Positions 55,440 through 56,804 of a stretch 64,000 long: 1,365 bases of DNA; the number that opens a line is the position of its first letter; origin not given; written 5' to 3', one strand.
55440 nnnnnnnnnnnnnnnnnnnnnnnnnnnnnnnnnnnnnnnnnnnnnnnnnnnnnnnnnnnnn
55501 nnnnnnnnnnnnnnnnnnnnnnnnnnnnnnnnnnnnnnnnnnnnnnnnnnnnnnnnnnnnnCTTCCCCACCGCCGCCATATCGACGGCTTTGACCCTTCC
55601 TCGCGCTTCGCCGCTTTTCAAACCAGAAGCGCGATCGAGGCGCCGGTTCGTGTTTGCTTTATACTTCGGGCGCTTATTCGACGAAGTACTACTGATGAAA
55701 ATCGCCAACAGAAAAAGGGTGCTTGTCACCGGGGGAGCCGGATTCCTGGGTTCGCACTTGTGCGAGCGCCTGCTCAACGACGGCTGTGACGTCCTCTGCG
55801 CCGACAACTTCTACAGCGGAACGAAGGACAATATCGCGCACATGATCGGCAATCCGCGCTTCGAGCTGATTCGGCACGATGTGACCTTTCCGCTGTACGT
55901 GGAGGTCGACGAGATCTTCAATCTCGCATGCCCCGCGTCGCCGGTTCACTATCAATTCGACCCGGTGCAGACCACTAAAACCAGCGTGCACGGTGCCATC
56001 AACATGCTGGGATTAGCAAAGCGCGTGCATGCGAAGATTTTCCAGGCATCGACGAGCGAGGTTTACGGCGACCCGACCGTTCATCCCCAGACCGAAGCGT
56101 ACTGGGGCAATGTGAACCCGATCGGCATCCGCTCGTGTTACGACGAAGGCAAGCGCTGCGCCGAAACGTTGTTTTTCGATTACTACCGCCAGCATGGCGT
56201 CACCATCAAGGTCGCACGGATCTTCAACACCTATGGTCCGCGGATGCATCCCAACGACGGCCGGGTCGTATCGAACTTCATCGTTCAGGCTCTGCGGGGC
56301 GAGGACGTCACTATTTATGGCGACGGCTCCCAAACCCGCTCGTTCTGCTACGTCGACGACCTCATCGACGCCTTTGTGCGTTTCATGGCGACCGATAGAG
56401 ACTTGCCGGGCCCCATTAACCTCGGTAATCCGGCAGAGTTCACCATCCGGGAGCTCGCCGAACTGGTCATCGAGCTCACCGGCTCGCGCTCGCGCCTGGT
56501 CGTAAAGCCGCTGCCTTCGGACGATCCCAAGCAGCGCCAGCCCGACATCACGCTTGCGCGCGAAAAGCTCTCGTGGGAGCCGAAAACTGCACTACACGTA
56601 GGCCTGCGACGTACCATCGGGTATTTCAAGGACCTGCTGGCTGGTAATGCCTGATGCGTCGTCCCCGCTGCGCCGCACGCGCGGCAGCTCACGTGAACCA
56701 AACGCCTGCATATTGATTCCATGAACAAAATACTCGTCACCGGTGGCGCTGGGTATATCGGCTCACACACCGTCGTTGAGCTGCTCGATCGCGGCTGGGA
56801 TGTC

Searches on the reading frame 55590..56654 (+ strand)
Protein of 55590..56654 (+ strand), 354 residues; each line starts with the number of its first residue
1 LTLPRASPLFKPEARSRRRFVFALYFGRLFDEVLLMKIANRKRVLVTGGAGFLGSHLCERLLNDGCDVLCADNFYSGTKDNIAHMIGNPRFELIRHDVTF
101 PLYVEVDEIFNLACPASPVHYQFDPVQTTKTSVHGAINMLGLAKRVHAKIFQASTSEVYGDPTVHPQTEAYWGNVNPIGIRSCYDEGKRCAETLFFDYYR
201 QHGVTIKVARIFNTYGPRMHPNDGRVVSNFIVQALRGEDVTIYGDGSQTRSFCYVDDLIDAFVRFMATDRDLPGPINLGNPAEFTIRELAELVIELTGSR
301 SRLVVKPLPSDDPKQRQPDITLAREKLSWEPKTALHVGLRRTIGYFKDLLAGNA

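Call 82: search_protein_families(library=pfam, proteins=[window:55590-56654:+], max_evalue=0.00001)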
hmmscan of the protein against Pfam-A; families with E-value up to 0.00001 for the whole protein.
window:55590-56654:+ (354 aa): 4 families
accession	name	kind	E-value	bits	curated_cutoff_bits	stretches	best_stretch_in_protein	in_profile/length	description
PF16363.11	GDP_Man_Dehyd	-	1.1e-48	166.8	27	1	45-341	1-331/332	GDP-mannose 4,6 dehydratase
PF01370.27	Epimerase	-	9e-47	159.9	20.9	1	44-279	1-240/240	NAD dependent epimerase/dehydratase family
PF07993.18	NAD_binding_4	-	1.4e-08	34.6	20.1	0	104-229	87-219/258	Male sterility protein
PF01073.25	3Beta_HSD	-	4.1e-07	29.7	22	1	45-263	1-226/280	3-beta hydroxysteroid dehydrogenase/isomerase family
